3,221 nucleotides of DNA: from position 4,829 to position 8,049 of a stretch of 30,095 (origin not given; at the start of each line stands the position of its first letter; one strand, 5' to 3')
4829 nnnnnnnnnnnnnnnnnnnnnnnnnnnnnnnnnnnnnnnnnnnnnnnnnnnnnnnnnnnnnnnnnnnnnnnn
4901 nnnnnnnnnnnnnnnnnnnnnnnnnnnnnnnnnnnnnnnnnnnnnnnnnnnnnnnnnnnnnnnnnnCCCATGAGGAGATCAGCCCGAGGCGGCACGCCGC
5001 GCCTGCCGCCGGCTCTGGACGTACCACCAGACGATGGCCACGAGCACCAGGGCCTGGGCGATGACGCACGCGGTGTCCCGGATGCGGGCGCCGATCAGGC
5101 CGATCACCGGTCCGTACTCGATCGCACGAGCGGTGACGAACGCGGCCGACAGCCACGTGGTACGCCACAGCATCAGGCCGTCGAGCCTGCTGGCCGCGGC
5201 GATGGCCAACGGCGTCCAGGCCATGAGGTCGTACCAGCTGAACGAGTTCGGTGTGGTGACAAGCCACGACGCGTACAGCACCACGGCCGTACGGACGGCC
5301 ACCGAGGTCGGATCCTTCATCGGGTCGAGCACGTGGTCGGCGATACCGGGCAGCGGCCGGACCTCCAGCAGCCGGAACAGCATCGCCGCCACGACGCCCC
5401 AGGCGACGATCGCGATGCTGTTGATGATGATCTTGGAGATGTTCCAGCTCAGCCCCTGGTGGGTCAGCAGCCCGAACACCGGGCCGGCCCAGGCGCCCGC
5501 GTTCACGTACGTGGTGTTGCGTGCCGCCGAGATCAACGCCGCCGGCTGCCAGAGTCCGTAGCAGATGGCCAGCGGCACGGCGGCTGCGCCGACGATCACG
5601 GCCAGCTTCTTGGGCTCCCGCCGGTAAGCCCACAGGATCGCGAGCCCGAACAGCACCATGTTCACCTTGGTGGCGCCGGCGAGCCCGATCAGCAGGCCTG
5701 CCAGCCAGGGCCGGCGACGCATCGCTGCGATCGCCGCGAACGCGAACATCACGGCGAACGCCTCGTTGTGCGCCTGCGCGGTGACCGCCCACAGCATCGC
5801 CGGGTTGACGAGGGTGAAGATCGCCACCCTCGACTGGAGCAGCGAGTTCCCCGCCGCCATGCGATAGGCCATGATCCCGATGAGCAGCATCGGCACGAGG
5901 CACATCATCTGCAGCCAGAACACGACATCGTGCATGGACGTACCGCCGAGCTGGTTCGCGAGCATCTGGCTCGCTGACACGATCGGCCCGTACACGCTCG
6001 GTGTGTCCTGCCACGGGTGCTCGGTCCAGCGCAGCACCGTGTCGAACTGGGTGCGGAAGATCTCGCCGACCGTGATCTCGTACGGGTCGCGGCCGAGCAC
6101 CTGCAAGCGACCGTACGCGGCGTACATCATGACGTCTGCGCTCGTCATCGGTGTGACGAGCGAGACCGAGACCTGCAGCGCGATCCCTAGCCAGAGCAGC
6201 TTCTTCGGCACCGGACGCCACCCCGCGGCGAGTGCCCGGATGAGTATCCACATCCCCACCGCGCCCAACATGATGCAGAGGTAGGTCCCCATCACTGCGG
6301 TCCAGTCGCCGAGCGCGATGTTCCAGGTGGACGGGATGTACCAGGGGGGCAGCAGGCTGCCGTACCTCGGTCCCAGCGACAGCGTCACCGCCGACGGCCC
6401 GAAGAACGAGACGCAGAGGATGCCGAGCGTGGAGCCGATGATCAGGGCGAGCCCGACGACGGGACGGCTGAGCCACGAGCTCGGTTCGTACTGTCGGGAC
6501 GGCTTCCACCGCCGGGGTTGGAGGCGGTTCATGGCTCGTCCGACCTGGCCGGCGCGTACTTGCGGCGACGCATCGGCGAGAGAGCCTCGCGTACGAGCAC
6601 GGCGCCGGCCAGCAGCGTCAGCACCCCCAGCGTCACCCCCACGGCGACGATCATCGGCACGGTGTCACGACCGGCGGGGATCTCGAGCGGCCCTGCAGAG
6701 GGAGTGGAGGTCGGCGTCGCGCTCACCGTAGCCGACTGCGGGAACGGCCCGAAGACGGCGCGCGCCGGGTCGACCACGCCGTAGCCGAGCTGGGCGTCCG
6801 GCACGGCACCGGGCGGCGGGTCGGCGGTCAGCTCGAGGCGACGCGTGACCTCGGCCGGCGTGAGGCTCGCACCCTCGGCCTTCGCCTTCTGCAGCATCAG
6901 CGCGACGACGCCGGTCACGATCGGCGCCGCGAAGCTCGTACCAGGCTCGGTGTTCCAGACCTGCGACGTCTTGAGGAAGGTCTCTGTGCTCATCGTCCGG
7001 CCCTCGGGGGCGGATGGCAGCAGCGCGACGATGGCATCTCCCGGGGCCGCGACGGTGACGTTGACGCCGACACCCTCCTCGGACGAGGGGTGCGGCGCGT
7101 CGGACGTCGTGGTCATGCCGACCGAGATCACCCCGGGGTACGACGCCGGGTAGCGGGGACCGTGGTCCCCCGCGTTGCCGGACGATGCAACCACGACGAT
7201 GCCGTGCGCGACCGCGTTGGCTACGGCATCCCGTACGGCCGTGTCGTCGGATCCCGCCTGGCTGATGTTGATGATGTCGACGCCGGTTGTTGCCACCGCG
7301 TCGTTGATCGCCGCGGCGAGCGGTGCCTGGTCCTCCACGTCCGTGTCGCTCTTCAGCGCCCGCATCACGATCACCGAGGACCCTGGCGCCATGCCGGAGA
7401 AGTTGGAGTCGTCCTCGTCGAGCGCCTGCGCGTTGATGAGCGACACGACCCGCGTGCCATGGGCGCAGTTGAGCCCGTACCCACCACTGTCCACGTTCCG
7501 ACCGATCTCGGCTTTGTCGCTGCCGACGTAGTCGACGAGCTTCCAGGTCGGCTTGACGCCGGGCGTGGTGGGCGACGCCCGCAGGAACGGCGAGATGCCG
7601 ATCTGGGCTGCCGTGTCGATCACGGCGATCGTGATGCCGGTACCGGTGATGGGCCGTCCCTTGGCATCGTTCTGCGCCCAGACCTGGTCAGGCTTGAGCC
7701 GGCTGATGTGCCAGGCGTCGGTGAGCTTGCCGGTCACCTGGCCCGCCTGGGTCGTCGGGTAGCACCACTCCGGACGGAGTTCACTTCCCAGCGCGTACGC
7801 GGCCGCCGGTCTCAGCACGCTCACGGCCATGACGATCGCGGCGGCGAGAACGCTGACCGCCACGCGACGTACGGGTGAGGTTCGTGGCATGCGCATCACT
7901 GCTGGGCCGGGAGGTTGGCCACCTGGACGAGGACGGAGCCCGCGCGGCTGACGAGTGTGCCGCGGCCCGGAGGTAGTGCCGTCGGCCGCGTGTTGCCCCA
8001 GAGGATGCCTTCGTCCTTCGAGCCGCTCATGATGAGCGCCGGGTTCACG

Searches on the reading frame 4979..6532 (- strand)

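Call 4: search_protein_families(library=pfam, proteins=[window:4979-6532:-])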
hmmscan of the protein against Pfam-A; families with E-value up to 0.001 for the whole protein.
window:4979-6532:- (517 aa): 1 family
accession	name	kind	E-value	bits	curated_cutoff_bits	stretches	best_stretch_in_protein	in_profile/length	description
PF09594.16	GT87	-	0.00041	20.6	25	1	206-384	24-201/237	Glycosyltransferase family 87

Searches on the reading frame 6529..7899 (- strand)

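Call 4: search_protein_families(library=pfam, proteins=[window:6529-7899:-])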
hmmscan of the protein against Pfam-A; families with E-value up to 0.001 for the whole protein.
window:6529-7899:- (456 aa): 1 family
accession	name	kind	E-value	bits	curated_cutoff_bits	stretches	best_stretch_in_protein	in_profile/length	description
PF00082.27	Peptidase_S8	-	1.5e-34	120.1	21.8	1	86-374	1-288/288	Subtilase family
